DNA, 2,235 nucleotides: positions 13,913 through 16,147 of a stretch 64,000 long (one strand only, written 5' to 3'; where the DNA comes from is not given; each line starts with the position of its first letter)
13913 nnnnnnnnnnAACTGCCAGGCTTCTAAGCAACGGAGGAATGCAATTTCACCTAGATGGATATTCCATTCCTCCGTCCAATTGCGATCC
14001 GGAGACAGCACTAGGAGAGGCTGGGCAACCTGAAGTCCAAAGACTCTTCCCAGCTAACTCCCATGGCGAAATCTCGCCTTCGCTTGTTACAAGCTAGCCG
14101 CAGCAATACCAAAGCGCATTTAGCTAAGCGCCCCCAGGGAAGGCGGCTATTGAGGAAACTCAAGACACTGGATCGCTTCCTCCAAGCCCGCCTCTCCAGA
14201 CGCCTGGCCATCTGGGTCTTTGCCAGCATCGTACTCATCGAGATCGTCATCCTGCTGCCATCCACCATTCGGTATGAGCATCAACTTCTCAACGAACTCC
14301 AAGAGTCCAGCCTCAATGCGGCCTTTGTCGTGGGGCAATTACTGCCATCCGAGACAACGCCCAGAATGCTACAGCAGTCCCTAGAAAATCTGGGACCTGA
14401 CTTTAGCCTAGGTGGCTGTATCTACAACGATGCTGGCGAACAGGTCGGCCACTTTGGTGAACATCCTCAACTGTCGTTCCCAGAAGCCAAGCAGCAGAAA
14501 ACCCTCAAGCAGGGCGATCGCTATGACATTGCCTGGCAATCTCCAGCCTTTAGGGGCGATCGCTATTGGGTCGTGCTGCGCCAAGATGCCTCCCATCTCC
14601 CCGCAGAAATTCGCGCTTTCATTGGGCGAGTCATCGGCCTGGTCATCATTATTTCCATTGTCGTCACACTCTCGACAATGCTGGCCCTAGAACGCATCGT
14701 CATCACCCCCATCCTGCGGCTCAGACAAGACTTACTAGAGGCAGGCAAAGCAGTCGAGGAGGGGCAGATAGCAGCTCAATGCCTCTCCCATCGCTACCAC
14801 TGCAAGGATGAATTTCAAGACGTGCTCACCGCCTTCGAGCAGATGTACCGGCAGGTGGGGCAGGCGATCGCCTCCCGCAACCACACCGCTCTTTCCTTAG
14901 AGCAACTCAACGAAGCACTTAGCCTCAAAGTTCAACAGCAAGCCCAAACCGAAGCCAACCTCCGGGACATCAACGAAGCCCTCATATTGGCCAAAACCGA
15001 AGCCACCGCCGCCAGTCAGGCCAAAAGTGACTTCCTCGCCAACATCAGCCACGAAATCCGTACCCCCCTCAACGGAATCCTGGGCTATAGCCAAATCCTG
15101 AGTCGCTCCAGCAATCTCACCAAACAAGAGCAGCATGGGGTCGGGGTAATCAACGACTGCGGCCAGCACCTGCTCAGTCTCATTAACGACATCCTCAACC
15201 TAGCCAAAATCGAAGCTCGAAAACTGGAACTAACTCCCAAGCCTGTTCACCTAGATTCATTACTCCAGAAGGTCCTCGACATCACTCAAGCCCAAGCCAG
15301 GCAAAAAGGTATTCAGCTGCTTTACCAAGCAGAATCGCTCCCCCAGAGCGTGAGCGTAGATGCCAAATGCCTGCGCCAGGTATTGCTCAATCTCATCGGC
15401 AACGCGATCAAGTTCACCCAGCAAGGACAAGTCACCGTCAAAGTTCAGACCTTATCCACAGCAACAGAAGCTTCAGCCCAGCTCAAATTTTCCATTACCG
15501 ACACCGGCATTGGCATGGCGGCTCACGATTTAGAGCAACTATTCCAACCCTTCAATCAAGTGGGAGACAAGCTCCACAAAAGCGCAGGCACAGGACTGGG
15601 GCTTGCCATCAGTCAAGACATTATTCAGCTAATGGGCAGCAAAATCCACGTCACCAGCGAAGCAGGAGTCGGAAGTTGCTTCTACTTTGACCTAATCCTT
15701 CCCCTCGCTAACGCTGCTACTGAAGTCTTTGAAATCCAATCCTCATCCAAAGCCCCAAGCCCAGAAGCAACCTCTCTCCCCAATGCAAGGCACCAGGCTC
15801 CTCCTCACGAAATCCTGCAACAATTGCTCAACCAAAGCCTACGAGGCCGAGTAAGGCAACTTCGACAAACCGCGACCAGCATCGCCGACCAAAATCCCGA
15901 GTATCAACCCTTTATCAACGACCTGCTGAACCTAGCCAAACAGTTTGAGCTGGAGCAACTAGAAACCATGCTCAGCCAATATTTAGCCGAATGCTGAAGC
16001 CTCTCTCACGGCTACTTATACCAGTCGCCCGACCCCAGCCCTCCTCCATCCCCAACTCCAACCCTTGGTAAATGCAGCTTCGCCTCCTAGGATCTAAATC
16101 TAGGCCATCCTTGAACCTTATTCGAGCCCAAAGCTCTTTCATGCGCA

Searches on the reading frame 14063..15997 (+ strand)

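Call 61: search_protein_families(library=pfam, proteins=[window:14063-15997:+], max_evalue=0.00001)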
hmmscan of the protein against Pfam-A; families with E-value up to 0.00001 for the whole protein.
window:14063-15997:+ (644 aa): 2 families
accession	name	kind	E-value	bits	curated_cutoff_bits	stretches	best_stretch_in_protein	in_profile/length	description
PF02518.31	HATPase_c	-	4.5e-27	95.1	26.4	1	433-544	2-107/111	Histidine kinase-, DNA gyrase B-, and HSP90-like ATPase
PF00512.31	HisKA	-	3.2e-20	72.4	26.9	1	320-385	1-65/66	His Kinase A (phospho-acceptor) domain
